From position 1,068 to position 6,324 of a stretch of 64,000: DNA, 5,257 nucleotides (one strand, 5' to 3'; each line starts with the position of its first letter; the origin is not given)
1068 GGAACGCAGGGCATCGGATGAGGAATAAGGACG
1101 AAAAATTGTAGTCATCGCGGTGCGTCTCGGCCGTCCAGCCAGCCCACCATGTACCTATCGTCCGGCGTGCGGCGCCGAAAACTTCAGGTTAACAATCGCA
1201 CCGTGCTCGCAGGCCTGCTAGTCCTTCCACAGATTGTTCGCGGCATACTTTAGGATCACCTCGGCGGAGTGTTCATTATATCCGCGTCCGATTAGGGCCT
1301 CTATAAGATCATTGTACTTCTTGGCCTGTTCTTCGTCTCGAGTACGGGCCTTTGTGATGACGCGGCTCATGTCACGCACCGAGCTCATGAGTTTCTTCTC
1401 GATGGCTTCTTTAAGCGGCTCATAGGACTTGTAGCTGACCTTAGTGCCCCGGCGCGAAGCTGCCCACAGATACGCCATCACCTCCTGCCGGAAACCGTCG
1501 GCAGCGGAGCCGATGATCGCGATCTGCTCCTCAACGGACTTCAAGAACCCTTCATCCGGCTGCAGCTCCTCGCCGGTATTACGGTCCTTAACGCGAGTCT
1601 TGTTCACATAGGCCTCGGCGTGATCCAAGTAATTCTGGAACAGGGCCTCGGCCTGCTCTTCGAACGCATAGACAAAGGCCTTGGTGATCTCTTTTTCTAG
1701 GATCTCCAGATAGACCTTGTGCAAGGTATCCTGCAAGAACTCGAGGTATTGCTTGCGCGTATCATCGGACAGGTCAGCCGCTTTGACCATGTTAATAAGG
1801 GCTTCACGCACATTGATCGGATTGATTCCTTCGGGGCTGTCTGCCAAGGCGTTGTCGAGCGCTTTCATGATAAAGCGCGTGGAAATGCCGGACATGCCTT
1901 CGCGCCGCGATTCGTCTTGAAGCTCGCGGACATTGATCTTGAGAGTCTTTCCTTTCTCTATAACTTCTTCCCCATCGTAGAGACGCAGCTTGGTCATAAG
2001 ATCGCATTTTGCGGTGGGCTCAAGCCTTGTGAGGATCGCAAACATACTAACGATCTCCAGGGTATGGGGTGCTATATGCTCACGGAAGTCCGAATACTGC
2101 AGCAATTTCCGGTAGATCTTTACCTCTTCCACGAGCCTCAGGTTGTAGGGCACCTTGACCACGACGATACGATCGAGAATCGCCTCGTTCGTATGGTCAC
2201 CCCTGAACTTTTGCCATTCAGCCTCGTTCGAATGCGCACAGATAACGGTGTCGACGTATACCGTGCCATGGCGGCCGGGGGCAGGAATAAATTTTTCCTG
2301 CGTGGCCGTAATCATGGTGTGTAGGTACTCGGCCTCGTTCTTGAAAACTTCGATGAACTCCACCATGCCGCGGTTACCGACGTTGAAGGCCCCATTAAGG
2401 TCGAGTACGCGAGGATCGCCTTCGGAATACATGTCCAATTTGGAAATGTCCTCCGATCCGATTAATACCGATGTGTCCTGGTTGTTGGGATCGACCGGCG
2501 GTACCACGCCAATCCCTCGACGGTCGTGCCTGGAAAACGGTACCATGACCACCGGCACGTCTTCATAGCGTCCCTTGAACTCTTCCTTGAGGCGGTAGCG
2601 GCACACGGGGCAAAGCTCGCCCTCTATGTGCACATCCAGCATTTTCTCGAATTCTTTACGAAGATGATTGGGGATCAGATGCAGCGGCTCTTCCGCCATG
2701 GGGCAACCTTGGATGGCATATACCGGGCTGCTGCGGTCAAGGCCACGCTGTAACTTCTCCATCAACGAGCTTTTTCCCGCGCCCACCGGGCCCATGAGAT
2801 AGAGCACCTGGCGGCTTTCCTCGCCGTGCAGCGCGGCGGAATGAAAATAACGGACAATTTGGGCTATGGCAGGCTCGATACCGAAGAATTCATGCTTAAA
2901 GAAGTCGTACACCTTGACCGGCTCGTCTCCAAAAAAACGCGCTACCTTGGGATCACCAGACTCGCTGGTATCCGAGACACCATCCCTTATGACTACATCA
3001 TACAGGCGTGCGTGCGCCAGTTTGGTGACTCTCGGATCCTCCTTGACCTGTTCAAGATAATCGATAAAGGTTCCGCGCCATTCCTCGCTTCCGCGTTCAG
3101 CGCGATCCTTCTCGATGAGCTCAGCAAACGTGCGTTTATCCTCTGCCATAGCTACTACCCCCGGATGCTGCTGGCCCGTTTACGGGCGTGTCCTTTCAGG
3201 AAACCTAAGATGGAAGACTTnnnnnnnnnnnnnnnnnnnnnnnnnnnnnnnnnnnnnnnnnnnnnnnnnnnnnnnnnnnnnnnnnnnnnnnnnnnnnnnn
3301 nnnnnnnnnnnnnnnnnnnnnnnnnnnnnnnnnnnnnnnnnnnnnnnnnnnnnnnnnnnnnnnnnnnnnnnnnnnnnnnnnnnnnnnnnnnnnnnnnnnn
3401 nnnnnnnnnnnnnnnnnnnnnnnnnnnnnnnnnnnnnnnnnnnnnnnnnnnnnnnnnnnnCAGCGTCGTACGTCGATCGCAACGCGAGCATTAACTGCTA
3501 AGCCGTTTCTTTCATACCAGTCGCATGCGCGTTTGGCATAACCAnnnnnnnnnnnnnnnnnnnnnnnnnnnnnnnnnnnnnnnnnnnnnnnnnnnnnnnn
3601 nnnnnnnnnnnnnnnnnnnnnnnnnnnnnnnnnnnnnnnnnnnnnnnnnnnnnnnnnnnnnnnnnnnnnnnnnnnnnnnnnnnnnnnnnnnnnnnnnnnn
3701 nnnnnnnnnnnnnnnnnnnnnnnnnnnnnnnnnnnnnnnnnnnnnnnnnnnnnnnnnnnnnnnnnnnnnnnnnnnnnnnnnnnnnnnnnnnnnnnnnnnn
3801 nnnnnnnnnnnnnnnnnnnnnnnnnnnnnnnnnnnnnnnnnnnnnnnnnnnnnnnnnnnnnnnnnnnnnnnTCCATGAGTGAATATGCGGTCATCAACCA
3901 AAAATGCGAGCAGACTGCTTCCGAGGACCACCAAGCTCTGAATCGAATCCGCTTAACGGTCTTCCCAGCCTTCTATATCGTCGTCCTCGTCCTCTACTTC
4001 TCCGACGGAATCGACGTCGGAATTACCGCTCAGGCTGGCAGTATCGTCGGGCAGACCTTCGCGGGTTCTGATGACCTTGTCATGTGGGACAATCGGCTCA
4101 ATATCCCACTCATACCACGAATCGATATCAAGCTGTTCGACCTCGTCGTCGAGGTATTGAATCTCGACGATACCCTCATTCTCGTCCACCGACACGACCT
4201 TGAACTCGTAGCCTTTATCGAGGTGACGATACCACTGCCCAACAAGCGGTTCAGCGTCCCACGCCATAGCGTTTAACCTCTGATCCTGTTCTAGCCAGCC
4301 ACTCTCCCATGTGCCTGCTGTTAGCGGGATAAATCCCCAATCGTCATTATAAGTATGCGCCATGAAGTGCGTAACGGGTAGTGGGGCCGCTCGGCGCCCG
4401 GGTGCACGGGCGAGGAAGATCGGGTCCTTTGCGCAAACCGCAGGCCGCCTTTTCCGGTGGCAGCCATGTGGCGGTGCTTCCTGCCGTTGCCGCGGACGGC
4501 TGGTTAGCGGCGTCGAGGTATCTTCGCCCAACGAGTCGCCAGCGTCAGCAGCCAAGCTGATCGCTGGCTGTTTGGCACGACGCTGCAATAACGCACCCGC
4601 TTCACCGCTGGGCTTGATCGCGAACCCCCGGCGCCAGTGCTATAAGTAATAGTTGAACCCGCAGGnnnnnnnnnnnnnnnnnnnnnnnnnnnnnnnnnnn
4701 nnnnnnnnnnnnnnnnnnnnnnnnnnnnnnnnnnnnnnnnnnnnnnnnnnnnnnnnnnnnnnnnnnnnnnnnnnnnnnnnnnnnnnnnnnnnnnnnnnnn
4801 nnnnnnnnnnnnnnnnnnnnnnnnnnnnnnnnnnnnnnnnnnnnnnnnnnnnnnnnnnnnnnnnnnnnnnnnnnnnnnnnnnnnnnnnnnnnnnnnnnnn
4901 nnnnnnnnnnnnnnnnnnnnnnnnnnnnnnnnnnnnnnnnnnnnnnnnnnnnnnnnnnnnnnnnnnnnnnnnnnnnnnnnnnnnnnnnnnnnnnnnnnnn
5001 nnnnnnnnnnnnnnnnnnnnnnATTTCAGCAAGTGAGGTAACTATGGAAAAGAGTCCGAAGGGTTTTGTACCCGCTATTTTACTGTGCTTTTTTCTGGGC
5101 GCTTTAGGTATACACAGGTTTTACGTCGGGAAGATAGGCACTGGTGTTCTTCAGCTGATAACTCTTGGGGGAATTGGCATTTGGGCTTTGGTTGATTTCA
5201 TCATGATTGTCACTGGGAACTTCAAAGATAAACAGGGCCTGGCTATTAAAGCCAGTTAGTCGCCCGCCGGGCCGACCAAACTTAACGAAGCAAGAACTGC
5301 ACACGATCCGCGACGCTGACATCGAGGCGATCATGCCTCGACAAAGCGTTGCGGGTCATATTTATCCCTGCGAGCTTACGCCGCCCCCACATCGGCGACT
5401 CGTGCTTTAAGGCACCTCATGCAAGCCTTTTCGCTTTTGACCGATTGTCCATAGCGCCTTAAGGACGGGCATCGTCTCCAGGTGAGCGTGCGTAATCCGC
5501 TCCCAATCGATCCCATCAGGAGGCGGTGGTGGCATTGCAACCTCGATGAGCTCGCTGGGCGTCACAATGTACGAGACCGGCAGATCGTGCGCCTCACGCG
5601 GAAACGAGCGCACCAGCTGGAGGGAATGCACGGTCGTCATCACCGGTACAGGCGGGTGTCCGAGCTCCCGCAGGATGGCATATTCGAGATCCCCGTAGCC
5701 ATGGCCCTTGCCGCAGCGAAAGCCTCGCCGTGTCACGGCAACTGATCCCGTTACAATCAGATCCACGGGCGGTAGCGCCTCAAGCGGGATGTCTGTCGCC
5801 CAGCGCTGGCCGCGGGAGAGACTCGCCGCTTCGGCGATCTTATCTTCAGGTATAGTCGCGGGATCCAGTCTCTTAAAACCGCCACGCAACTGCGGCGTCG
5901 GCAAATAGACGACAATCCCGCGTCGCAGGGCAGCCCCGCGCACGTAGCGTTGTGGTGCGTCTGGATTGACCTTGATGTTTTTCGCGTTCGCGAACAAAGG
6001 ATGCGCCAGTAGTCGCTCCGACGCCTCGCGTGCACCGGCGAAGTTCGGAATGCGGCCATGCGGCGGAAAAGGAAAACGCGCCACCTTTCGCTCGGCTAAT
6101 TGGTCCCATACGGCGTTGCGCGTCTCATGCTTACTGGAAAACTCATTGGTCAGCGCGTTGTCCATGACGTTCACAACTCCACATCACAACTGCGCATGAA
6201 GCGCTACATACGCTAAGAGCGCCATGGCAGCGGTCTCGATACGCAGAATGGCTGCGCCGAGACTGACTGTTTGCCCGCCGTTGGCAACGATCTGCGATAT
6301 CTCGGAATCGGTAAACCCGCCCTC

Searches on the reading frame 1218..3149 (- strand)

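Call 77: search_protein_families(library=pfam, max_evalue=0.00001, proteins=[window:1218-3149:-])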
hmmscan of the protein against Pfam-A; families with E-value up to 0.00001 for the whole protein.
window:1218-3149:- (643 aa): 3 families
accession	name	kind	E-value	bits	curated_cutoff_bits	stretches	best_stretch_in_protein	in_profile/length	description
PF08298.17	AAA_PrkA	-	3.5e-146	487.3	25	1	27-382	2-357/358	PrkA AAA domain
PF06798.17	PrkA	-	6.7e-85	285.3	25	1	385-635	1-255/255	PrkA serine protein kinase C-terminal domain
PF13191.12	AAA_16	-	9.3e-06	26.7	32.6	0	88-150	2-60/167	AAA ATPase domain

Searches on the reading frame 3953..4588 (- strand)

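Call 77: search_protein_families(library=pfam, max_evalue=0.00001, proteins=[window:3953-4588:-])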
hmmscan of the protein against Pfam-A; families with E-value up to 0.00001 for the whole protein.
window:3953-4588:- (211 aa): 1 family
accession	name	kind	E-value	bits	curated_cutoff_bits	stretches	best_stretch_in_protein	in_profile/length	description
PF20549.3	DUF6763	-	1.1e-17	64.4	27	1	112-177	4-69/97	Family of unknown function (DUF6763)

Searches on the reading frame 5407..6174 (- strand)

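Call 77: search_protein_families(library=pfam, max_evalue=0.00001, proteins=[window:5407-6174:-])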
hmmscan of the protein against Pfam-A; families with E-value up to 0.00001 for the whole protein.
window:5407-6174:- (255 aa): 1 family
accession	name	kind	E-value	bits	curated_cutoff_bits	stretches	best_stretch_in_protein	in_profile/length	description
PF01812.26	5-FTHF_cyc-lig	-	3e-26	92.9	27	1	20-206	6-186/186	5-formyltetrahydrofolate cyclo-ligase family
